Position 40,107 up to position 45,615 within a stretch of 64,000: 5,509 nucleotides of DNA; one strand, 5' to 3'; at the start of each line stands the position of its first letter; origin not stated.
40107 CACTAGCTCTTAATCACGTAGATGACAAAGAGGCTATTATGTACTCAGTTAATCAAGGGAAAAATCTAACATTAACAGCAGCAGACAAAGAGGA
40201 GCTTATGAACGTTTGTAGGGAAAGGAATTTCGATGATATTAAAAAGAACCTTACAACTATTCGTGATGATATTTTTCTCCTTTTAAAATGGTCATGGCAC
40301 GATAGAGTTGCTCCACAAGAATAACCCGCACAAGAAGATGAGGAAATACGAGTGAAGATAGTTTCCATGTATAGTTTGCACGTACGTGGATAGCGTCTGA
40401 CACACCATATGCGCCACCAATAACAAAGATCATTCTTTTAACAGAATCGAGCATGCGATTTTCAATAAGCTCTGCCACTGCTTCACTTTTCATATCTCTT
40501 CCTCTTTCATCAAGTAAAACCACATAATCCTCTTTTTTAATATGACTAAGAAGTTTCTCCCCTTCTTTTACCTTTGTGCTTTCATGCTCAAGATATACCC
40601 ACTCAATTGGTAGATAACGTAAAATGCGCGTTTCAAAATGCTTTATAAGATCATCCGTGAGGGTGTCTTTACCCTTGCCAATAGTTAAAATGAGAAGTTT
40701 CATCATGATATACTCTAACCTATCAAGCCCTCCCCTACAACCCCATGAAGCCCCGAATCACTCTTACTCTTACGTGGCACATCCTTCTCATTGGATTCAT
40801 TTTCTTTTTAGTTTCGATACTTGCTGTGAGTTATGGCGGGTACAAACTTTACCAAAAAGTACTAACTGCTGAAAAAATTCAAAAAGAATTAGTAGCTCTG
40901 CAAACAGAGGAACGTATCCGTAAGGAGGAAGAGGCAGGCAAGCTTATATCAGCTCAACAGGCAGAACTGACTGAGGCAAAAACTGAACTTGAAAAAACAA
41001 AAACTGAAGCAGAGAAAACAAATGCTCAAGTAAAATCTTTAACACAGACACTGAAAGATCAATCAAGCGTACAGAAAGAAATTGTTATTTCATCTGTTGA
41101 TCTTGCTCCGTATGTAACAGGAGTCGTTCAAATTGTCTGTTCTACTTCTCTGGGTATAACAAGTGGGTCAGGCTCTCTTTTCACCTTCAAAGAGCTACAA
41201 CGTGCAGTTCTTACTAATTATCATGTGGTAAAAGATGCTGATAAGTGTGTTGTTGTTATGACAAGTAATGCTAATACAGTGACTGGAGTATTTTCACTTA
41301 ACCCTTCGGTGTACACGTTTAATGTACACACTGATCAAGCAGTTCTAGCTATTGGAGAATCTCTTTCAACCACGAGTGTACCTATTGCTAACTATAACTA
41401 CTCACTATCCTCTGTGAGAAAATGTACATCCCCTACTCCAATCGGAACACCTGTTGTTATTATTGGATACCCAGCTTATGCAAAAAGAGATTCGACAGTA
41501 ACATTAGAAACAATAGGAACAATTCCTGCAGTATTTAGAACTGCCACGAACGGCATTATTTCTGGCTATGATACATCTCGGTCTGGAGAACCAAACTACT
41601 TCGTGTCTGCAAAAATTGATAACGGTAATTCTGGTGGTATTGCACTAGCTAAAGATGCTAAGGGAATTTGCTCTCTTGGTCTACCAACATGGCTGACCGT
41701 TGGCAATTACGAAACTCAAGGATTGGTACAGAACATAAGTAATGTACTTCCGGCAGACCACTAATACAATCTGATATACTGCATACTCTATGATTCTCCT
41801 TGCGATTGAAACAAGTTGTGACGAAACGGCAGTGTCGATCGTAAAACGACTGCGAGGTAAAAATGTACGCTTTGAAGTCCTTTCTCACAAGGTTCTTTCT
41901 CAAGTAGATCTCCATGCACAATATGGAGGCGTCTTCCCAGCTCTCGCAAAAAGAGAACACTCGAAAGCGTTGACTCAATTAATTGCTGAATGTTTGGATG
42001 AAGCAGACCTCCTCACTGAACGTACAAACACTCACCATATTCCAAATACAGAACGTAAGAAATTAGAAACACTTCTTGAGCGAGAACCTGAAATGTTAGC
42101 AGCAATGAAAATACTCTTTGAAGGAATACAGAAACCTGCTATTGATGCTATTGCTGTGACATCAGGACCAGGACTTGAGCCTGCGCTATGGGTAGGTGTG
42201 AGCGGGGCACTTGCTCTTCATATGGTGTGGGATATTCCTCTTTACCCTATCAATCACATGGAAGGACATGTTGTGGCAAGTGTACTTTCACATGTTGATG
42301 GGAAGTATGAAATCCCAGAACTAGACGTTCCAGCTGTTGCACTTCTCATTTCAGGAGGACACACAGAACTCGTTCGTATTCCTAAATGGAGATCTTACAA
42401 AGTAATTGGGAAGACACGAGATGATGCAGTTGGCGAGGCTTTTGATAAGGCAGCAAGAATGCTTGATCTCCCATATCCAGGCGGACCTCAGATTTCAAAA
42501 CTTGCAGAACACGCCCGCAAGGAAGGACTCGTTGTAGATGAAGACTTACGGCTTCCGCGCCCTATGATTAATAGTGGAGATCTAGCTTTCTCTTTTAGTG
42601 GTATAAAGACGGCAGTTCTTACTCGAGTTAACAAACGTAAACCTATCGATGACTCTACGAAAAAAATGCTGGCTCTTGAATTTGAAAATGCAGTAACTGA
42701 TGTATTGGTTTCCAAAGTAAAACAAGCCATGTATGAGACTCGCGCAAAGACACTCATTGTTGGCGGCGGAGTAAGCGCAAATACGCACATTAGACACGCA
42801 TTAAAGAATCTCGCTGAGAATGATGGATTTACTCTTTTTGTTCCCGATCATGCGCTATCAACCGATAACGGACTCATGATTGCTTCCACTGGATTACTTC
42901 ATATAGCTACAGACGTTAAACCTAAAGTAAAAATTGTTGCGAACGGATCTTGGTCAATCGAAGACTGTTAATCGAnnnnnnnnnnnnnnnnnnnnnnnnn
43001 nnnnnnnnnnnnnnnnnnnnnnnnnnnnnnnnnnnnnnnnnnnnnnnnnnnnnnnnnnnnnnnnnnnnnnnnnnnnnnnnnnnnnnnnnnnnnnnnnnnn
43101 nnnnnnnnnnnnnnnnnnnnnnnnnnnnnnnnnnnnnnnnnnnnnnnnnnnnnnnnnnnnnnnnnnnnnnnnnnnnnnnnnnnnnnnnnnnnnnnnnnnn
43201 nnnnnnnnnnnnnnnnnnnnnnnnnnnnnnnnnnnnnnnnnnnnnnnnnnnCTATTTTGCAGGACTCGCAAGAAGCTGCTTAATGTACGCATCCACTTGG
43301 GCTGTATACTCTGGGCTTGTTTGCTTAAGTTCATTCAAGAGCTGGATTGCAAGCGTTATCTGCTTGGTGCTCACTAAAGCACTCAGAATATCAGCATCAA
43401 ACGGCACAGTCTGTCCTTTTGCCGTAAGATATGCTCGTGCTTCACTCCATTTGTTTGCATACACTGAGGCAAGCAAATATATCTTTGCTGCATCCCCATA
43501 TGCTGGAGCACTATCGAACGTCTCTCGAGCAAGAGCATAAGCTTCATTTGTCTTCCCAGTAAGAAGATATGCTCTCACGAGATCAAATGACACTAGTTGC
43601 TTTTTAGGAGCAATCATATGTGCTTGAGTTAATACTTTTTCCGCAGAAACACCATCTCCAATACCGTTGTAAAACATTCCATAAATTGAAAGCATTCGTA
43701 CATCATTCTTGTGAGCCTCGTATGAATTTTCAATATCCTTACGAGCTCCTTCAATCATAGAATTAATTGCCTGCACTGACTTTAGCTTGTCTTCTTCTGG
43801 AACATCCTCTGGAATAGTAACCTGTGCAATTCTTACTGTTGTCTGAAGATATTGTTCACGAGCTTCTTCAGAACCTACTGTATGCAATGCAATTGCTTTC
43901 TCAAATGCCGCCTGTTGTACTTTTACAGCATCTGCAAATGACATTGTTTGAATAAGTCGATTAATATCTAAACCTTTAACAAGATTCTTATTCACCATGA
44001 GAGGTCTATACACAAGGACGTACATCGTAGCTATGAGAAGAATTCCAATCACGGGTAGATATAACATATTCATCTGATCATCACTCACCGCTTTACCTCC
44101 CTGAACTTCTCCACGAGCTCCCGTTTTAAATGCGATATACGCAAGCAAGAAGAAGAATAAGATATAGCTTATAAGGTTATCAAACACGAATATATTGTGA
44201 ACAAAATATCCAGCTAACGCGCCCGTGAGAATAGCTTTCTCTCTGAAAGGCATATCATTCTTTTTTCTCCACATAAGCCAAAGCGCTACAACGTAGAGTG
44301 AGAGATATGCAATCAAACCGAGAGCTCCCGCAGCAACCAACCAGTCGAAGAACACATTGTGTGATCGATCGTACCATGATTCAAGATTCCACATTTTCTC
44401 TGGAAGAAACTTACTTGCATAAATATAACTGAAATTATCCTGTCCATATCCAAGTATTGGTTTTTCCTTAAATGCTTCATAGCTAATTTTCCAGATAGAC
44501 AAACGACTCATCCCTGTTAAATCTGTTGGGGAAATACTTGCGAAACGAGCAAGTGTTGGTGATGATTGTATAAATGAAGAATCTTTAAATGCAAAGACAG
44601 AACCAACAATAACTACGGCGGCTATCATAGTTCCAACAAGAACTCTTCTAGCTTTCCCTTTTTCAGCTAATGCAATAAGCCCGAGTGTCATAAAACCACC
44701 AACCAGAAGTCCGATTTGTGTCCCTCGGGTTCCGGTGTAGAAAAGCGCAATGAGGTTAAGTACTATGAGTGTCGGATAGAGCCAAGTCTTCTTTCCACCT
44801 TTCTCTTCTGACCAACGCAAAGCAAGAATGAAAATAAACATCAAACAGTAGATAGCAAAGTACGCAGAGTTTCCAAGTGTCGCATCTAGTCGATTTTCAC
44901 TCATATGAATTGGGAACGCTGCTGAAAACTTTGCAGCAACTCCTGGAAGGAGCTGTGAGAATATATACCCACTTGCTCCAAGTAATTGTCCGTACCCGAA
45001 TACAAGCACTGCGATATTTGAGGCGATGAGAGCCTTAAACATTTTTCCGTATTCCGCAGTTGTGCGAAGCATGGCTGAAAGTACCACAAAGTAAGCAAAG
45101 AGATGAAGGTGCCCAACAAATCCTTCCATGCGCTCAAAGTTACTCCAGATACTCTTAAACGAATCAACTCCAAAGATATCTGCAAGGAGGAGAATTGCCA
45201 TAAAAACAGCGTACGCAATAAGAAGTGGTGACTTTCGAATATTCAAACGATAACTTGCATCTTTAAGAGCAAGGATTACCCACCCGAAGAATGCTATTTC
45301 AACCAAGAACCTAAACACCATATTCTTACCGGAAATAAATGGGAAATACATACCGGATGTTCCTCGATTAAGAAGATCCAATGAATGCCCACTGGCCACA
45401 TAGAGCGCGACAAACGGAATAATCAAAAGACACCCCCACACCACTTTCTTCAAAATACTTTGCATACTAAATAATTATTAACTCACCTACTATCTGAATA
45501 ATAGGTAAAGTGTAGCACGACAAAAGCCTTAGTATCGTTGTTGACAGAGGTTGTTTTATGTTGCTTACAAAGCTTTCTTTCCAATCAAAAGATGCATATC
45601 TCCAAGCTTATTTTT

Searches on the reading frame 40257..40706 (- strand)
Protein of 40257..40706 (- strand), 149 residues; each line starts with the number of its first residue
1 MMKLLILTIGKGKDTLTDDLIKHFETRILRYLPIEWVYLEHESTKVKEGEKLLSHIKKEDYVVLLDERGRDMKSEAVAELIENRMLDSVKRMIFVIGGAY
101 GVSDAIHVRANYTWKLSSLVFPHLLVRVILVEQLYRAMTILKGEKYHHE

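Call 76: search_protein_families(library=pfam, proteins=[window:40257-40706:-], max_evalue=0.0001)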
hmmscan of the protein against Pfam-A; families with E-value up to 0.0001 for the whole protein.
window:40257-40706:- (149 aa): 1 family
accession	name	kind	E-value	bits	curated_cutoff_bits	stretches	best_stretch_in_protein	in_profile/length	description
PF02590.22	SPOUT_MTase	-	1.9e-46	158.3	27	1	2-147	1-154/154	Predicted SPOUT methyltransferase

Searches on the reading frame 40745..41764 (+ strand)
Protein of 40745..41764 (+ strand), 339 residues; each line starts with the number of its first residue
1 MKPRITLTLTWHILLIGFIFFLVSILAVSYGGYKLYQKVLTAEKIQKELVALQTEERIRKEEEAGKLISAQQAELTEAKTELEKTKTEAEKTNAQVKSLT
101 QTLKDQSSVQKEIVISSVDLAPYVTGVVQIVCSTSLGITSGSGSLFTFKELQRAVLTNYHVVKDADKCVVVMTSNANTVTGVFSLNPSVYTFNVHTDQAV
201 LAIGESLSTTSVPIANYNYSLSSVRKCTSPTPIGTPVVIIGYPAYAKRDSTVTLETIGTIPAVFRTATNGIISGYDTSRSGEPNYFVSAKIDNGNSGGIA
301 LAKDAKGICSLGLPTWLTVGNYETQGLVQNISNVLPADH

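Call 76: search_protein_families(library=pfam, proteins=[window:40745-41764:+], max_evalue=0.0001)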
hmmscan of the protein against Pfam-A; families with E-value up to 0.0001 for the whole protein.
window:40745-41764:+ (339 aa): 2 families
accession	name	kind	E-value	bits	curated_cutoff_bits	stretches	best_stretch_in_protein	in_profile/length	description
PF13365.12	Trypsin_2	-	3.5e-11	44.5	27.6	1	152-303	10-137/144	Trypsin-like peptidase domain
PF00089.32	Trypsin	-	2.4e-05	24.7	20.6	1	152-312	34-198/220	Trypsin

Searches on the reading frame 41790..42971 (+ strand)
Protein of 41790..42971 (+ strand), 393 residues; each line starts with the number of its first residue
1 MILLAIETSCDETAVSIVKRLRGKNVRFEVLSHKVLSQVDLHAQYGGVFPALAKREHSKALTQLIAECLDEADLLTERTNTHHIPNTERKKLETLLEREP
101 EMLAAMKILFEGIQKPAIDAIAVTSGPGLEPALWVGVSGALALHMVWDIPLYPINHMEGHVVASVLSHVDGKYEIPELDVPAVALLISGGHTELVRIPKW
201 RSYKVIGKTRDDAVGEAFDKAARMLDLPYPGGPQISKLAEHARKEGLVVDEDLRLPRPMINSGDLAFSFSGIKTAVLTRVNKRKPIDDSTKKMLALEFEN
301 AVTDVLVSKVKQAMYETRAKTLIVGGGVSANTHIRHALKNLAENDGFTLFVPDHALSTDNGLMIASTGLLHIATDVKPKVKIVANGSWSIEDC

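Call 26: search_protein_families(library=pfam, proteins=[window:41790-42971:+], max_evalue=0.001)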
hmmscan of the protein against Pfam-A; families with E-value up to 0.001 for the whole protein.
window:41790-42971:+ (393 aa): 2 families
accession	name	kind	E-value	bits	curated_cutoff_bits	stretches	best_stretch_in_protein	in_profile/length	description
PF00814.31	TsaD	-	1.3e-76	258.3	24.8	2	112-365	45-263/264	tRNA N6-adenosine threonylcarbamoyltransferase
PF22521.2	HypF_C_2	-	2.1e-07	31.4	27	1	287-362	162-237/241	Carbamoyltransferase, Kae1-like Domain, second subdomain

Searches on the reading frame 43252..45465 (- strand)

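Call 5: search_protein_families(library=pfam, proteins=[window:43252-45465:-], max_evalue=0.001)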
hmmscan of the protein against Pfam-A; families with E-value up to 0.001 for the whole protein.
window:43252-45465:- (737 aa): 2 families
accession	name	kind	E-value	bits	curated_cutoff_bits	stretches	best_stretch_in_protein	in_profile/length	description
PF04932.20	Wzy_C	-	1.2e-22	80.7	31.7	1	233-388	2-149/149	O-Antigen ligase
PF14559.12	TPR_19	-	1.4e-05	25.8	25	1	603-649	5-51/68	Tetratricopeptide repeat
